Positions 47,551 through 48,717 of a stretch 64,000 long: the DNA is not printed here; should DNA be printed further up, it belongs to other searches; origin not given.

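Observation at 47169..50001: Glycosyltransferase / TagF-like / SAM-methyltransferase cassette inserted between terminase and portal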

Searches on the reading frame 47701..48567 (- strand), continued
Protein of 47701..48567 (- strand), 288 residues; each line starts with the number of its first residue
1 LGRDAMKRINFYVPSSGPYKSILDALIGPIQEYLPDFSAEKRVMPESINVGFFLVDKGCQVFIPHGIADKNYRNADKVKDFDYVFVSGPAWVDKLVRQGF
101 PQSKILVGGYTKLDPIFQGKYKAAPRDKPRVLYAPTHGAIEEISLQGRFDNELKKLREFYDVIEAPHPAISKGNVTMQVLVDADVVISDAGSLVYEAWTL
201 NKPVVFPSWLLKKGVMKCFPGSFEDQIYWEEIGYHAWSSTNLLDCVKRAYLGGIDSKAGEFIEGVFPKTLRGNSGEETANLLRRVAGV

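Call 31: fold_search(model_id=the predicted structure, library=pdb)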
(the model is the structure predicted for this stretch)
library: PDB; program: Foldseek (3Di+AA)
matches with E <= 10: 1095; with E <= 0.001: 104
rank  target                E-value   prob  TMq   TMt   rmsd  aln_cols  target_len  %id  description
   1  3l7j_D                1.3e-10  1.00  0.61  0.45   7.0       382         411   16  Structure of the Wall Teichoic Acid Polymerase TagF, H444N variant (released 2010-04-28)
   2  3l7i_D                6.0e-10  1.00  0.63  0.47   6.4       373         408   16  Structure of the Wall Teichoic Acid Polymerase TagF (released 2010-04-28)
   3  3l7m_A                1.5e-09  1.00  0.62  0.47   6.7       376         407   16  Structure of the Wall Teichoic Acid Polymerase TagF, H548A (released 2010-04-28)
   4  3l7k_B                1.6e-09  1.00  0.58  0.44   7.2       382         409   18  Structure of the Wall Teichoic Acid Polymerase TagF, H444N + CDPG (15 minute soak) (released 2010-04-28)
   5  3l7m_B                2.4e-09  1.00  0.59  0.44   7.2       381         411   16  Structure of the Wall Teichoic Acid Polymerase TagF, H548A (released 2010-04-28)
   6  3l7j_A                2.6e-09  1.00  0.61  0.46   6.8       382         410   15  Structure of the Wall Teichoic Acid Polymerase TagF, H444N variant (released 2010-04-28)
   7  3l7m_D                4.4e-09  1.00  0.61  0.45   6.9       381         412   16  Structure of the Wall Teichoic Acid Polymerase TagF, H548A (released 2010-04-28)
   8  3l7j_B                4.7e-09  1.00  0.62  0.46   6.6       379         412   16  Structure of the Wall Teichoic Acid Polymerase TagF, H444N variant (released 2010-04-28)
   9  3l7l_D                5.3e-09  1.00  0.61  0.47   6.4       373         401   16  Structure of the Wall Teichoic Acid Polymerase TagF, H444N + CDPG (30 minute soak) (released 2010-04-28)
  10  3l7j_C                5.3e-09  1.00  0.60  0.44   7.1       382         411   15  Structure of the Wall Teichoic Acid Polymerase TagF, H444N variant (released 2010-04-28)
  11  3l7k_D                6.7e-09  1.00  0.63  0.48   6.0       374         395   16  Structure of the Wall Teichoic Acid Polymerase TagF, H444N + CDPG (15 minute soak) (released 2010-04-28)
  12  8va1_A                8.0e-09  1.00  0.60  0.34   6.9       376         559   15  S. aureus TarL H300N in complex with CDP-ribitol (single tetramer) (released 2024-04-03)
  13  8va1_D                1.1e-08  1.00  0.59  0.34   7.2       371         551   16  S. aureus TarL H300N in complex with CDP-ribitol (single tetramer) (released 2024-04-03)
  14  3l7i_A                1.2e-08  1.00  0.59  0.44   6.8       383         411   15  Structure of the Wall Teichoic Acid Polymerase TagF (released 2010-04-28)
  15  8qoy                  4.0e-07  1.00  0.60  0.20   6.7       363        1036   13  Capsular polysaccharide synthesis multienzyme of Actinobacillus Pleuropneumoniae serotype 3 (released 2024-07-03)
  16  8va1_B                4.3e-07  1.00  0.60  0.35   7.0       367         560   14  S. aureus TarL H300N in complex with CDP-ribitol (single tetramer) (released 2024-04-03)
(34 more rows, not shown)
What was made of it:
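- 47701..48567 (-): Minimal (283-288 aa) TagF/TarL-like CDP/CMP-donor phosphotransferase; probable ATG at 48552. Foldseek top hits TagF 3l7j/3l7i at E 1e-10, then TarL (call 31).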

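Call 39: find_related_loci(query=A1, collection=viral_contigs, flank=10000)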
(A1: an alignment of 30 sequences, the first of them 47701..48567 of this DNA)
Query A1 (288 aa) in viral_contigs; peptide patterns used: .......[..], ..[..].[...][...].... (x = any residue, [..] = any of these).
120 stretches matched a pattern; 87 encode a relative of the query (tblastn E <= 1e-3); the best 80 are kept; 79 distinct loci.
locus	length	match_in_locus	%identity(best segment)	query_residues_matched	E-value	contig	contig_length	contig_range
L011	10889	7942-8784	67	9-287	9e-124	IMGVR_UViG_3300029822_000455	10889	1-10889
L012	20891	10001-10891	50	6-287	1e-86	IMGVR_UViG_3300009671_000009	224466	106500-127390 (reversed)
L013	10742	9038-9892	49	8-287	2e-79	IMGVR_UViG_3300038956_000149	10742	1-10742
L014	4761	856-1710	49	8-287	2e-78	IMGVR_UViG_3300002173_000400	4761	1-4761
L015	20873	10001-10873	45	3-288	3e-76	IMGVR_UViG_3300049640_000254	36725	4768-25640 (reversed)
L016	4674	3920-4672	51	6-244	2e-71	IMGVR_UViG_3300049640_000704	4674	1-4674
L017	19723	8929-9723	46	9-282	5e-65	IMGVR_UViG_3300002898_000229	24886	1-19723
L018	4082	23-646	50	81-287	1e-62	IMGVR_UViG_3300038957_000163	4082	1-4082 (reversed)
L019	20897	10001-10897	40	15-288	1e-59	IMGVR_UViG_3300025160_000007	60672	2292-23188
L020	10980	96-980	41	19-288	1e-59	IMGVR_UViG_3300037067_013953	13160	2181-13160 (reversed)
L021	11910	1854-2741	40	10-285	2e-59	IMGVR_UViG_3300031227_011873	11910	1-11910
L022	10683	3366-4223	41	19-285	3e-59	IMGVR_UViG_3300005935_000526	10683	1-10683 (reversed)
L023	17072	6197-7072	40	9-282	3e-58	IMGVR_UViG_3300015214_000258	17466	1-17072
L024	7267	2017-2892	40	9-282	3e-58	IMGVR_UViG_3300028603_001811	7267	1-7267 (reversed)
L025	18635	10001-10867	39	19-287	5e-58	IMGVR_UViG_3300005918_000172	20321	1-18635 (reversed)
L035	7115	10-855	40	23-285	2e-55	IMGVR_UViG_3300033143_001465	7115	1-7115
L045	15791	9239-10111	36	19-287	2e-52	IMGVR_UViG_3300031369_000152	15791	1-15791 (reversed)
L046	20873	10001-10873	36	19-287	4e-52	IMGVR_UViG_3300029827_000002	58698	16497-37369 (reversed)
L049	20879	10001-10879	37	19-285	2e-51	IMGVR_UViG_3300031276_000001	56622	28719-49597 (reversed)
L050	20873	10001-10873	36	19-287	1e-51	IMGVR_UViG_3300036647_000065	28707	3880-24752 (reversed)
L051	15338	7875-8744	36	19-286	9e-51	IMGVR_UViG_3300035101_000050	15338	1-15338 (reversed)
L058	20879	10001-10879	37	19-285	3e-49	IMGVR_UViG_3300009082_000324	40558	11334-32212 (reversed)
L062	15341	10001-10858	38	19-285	1e-48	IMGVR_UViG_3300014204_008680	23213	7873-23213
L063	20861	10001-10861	38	19-286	1e-50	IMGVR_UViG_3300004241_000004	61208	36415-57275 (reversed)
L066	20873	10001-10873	35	19-288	4e-47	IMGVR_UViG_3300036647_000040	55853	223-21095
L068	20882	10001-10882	35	19-285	4e-44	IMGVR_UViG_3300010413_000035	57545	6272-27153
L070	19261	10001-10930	34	9-285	7e-44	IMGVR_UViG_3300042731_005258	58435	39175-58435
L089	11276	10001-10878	39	19-288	2e-27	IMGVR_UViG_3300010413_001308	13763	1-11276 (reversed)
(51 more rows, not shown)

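Call 44: search_protein_families(library=pfam, proteins=[L062:8276-8956:+, L051:11989-12672:+, L035:2068-3060:+, L063:6287-6997:+, L070:11359-12423:+, L089:5093-5758:+, L066:1379-2449:+, L066:3370-4035:+, L089:6941-8236:+], max_evalue=0.001)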
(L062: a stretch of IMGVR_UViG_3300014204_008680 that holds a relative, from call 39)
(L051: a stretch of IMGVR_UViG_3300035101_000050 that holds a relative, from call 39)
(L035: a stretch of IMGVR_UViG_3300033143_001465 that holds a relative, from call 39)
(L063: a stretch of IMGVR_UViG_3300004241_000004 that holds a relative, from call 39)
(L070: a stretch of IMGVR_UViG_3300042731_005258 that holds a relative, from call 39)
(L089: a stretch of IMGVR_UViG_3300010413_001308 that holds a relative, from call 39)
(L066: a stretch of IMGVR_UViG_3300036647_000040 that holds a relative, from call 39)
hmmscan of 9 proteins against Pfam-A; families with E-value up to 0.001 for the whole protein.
L062:8276-8956:+ (226 aa): 2 families
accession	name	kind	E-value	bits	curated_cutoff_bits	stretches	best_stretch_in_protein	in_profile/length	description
PF01128.25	IspD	-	1.2e-31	110.6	27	1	12-217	4-216/221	2-C-methyl-D-erythritol 4-phosphate cytidylyltransferase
PF12804.13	NTP_transf_3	-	3.6e-05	24.4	27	1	12-130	2-121/160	MobA-like NTP transferase domain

L051:11989-12672:+ (227 aa): 1 family
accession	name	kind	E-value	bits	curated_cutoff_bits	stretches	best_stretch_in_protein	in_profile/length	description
PF06810.17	Phage_scaffold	-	5.5e-10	39.9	35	1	53-200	26-163/170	Phage capsid assembly scaffolding protein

L035:2068-3060:+ (330 aa): 1 family
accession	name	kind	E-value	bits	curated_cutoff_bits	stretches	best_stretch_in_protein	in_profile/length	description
PF05065.19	Phage_capsid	-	9.6e-25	88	24.2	1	15-307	4-271/280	Phage capsid family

L063:6287-6997:+ (236 aa): 1 family
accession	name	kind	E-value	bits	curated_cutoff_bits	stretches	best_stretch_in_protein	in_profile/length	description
PF00777.23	Glyco_transf_29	-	1.2e-09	38.5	23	1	16-79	49-113/272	Glycosyltransferase family 29 (sialyltransferase)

L070:11359-12423:+ (354 aa): 2 families
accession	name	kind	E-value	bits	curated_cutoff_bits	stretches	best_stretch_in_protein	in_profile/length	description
PF13155.12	Toprim_2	-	1.3e-10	42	22.1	1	235-328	1-87/88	Toprim-like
PF13362.12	Toprim_3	-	8.8e-08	32.9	27.2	1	234-331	2-91/95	Toprim domain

L089:5093-5758:+ (221 aa): 1 family
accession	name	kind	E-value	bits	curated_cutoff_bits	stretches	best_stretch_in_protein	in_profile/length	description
PF03102.20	NeuB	-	4.7e-05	23.4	22.1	1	55-162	50-159/241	NeuB family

L066:1379-2449:+ (356 aa): 3 families
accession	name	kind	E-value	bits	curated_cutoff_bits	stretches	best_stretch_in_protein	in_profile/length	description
PF01041.23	DegT_DnrJ_EryC1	-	4e-100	336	19.8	1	9-347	3-359/360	DegT/DnrJ/EryC1/StrS aminotransferase family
PF00155.27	Aminotran_1_2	-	7.1e-07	29.2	19.7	1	32-160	44-194/361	Aminotransferase class I and II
PF01053.26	Cys_Met_Meta_PP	-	1.8e-05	23.9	27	1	29-153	51-175/381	Cys/Met metabolism PLP-dependent enzyme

L066:3370-4035:+ (221 aa): 1 family
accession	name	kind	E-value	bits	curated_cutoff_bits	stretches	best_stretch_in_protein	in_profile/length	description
PF02348.25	CTP_transf_3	-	9.7e-17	61.9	22.6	1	7-190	1-171/217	Cytidylyltransferase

L089:6941-8236:+ (431 aa): 1 family
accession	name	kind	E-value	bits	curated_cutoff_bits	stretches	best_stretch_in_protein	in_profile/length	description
PF05159.20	Capsule_synth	-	1.2e-06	28.6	20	1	227-364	117-265/310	Capsule polysaccharide biosynthesis protein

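Call 45: search_protein_families(library=pfam, proteins=[L068:6388-7449:+, L049:6638-7336:+, L045:4336-4896:+, L050:1855-2805:+, L058:5176-5796:+, L068:5660-6376:+, L066:4578-5582:+, L046:6114-6791:+, L013:8326-9045:+, L011:8803-9432:+], max_evalue=0.001)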
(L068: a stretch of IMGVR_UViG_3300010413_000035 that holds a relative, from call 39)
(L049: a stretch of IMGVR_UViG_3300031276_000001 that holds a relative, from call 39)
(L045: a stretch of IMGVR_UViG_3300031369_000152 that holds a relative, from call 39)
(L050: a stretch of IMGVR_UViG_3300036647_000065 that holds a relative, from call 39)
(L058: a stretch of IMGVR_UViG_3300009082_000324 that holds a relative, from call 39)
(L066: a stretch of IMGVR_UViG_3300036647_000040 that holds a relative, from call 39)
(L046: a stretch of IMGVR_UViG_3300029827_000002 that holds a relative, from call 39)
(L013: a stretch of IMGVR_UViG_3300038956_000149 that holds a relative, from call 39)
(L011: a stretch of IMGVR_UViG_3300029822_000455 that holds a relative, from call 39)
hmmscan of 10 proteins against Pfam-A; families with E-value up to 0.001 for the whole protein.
L068:6388-7449:+ (353 aa): 1 family
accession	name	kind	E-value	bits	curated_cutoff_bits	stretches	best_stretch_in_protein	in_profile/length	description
PF04230.19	PS_pyruv_trans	-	6.8e-30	105.4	25.3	1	13-280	1-277/280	Polysaccharide pyruvyl transferase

L049:6638-7336:+ (232 aa): 1 family
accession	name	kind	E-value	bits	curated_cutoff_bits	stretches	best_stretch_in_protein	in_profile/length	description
PF00535.33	Glycos_transf_2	-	3e-05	24.4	23.3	1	5-151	2-151/168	Glycosyl transferase family 2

L045:4336-4896:+ (186 aa): 2 families
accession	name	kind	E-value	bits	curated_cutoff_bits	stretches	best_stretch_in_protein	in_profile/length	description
PF13302.13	Acetyltransf_3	-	1.4e-10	42.5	25.4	1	31-139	27-126/138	Acetyltransferase (GNAT) domain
PF00583.31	Acetyltransf_1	-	2e-05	25.3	20.7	1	58-147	34-114/116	Acetyltransferase (GNAT) family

L050:1855-2805:+ (316 aa): 11 families
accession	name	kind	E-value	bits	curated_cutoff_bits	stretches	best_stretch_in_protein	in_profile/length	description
PF02719.21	Polysacc_synt_2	-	8.6e-101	337.4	20.2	1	8-279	1-289/293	Polysaccharide biosynthesis protein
PF01370.27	Epimerase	-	3.8e-27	95.7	20.9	1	8-218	1-226/240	NAD dependent epimerase/dehydratase family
PF16363.11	GDP_Man_Dehyd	-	4e-21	76.3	27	1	9-259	1-279/332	GDP-mannose 4,6 dehydratase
PF01073.25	3Beta_HSD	-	2.3e-19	70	22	1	9-134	1-122/280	3-beta hydroxysteroid dehydrogenase/isomerase family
PF04321.23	RmlD_sub_bind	-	4e-14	52.8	27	1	7-189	2-170/287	RmlD substrate binding domain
PF07993.18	NAD_binding_4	-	2.2e-13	50.4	20.1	1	10-142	1-150/258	Male sterility protein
PF13460.12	NAD_binding_10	-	4.5e-09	36.9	27.2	1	12-131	1-101/184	NAD(P)H-binding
PF05368.20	NmrA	-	1.1e-06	28.9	27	1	6-124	3-103/298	NmrA-like family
PF00106.31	adh_short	-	3.2e-06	27.2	26.6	1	6-146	1-157/195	short chain dehydrogenase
PF08659.16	KR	-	1.5e-05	25.5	22.6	1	8-85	3-89/180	KR domain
PF01118.30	Semialdhyde_dh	-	0.00061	20.6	26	0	7-82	1-71/121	Semialdehyde dehydrogenase, NAD binding domain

L058:5176-5796:+ (206 aa): 1 family
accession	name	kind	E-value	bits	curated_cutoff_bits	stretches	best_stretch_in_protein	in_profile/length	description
PF02585.22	PIG-L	-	7e-24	85.2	28.2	1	4-116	1-128/129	GlcNAc-PI de-N-acetylase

L068:5660-6376:+ (238 aa): 2 families
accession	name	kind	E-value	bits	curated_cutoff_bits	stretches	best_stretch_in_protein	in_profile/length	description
PF00881.29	Nitroreductase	-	5.2e-18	66.2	23.5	1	69-218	2-166/167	Nitroreductase family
PF14512.11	TM1586_NiRdase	-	6.5e-10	39.4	27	1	76-121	150-192/215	Putative TM nitroreductase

L066:4578-5582:+ (334 aa): 1 family
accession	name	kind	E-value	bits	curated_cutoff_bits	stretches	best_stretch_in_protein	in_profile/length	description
PF04230.19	PS_pyruv_trans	-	2.6e-13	51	25.3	1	17-267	1-279/280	Polysaccharide pyruvyl transferase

L046:6114-6791:+ (225 aa): 1 family
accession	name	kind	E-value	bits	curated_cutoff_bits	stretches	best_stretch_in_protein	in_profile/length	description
PF21553.2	Formyl_trans_C_2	-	8e-26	89.9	27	1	164-217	4-57/58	Methionyl-tRNA formyltransferase, C-terminal domain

L013:8326-9045:+ (239 aa): 3 families
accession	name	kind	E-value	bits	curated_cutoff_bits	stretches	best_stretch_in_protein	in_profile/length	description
PF12804.13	NTP_transf_3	-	3.8e-13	50.3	27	1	19-141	1-124/160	MobA-like NTP transferase domain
PF01128.25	IspD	-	9.7e-06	25.9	27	1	18-70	2-52/221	2-C-methyl-D-erythritol 4-phosphate cytidylyltransferase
PF00483.29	NTP_transferase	-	8.1e-05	22.7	21.2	1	19-81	2-68/245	Nucleotidyl transferase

L011:8803-9432:+ (209 aa): 6 families
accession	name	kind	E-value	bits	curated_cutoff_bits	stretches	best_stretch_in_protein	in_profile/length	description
PF13489.12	Methyltransf_23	-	4.2e-18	66.1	27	1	43-172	12-133/164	Methyltransferase domain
PF08241.18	Methyltransf_11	-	7.8e-17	62.1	21.2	1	58-143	1-88/95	Methyltransferase domain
PF13649.12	Methyltransf_25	-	1.9e-13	51.4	27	1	58-143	2-94/97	Methyltransferase domain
PF13847.12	Methyltransf_31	-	7.4e-11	42.4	27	1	55-164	5-120/145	Methyltransferase domain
PF08242.18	Methyltransf_12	-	9.8e-11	42.7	30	1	58-141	1-91/98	Methyltransferase domain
PF07021.18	MetW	-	1.3e-08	35.1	21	1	55-147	15-107/193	Methionine biosynthesis protein MetW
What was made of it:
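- L013 pairs the enzyme with a LicC-like nucleotidyltransferase rather than IspD+SDR (call 45). The large phage group also encodes a full nonulosonic-acid pathway (calls 44, 45).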

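Call 47: find_related_loci(query=A1, collection=genome_contigs, flank=8000)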
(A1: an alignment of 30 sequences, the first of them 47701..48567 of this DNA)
Query A1 (288 aa) in genome_contigs; peptide patterns used: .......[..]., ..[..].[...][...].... (x = any residue, [..] = any of these).
78 stretches matched a pattern; 19 encode a relative of the query (tblastn E <= 1e-3); 19 distinct loci.
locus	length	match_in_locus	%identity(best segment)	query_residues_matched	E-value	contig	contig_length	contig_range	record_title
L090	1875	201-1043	64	9-284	6e-124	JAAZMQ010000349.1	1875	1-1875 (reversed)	MAG: Bacteroidales bacterium isolate AS23ysBPME_91 332822_AS23, whole genome shotgun sequence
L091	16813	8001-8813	42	18-286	3e-70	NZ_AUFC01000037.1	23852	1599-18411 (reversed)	Anaerovorax odorimutans DSM 5092 K292DRAFT_scaffold00034.34_C, whole genome shotgun sequence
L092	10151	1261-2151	42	4-287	2e-67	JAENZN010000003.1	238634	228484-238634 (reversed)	MAG: Syntrophomonas sp. isolate BM5_bin.8 BM5_bin8_NODE_17_length_238634_cov_78.442202, whole genome shotgun sequence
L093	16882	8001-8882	42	9-287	2e-65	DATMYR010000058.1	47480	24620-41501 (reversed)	MAG TPA_asm: Syntrophomonadaceae bacterium isolate SMAG_U13153 k141_136716, whole genome shotgun sequence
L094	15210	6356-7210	40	9-286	1e-62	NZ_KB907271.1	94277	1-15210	Paenibacillus fonticola DSM 21315 G358DRAFT_scaffold00027.27, whole genome shotgun sequence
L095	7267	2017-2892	40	9-282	5e-59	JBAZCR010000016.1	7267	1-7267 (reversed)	MAG: Candidatus Pacearchaeota archaeon isolate SO_2017_LW2_78 scaffold_21898_c1_LW138R_2017, whole genome shotgun sequen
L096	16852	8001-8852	38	4-282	3e-57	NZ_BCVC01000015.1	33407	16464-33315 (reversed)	Lederbergia lenta NBRC 16444, whole genome shotgun sequence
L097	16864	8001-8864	40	19-287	9e-55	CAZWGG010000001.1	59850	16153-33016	MAG TPA_asm: uncultured Bacteroidales bacterium isolate binchicken_co129_198 genome assembly, contig: NODE_1126_length_5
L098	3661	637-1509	37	19-287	1e-53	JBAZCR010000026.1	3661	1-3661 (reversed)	MAG: Candidatus Pacearchaeota archaeon isolate SO_2017_LW2_78 scaffold_54124_c1_LW138R_2017, whole genome shotgun sequen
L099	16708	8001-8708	41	61-285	1e-52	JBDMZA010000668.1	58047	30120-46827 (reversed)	MAG: Clostridiales bacterium isolate NRS2.bin.1 k97_648134, whole genome shotgun sequence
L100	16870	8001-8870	36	19-286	2e-51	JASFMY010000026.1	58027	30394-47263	MAG: Ignavibacteria bacterium isolate D0817S12remetaG_Bin_1194 D0817S12remetaG_FD_scaffold_27_c1, whole genome shotgun s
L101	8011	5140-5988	36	19-279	1e-50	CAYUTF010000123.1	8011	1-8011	MAG TPA_asm: uncultured archaeon isolate binchicken_co196_315 genome assembly, contig: NODE_11978_length_8011_cov_13.968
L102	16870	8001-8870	38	22-282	9e-48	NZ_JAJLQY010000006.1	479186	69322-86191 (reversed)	Actinocorallia sp. API 0066 6, whole genome shotgun sequence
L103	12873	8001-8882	37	19-286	4e-47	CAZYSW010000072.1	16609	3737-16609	MAG TPA_asm: uncultured Nannocystaceae bacterium isolate SRP268622_co1_44 genome assembly, contig: NODE_7733_length_1660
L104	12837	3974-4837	34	24-282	3e-40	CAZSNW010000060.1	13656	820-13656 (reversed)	MAG TPA_asm: uncultured Micromonosporaceae bacterium isolate SRP268622_co1_18 genome assembly, contig: NODE_10376_length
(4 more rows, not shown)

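Call 82: search_solved_structures(query=window:47701-48567:-, max_evalue=10, show_alignments=3)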
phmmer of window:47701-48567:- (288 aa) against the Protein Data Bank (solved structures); distinct sequences matched with E-value up to 10: 0.
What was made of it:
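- Tried and rejected: Single-sequence phmmer of the TagF-like protein against PDB found nothing (call 82).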
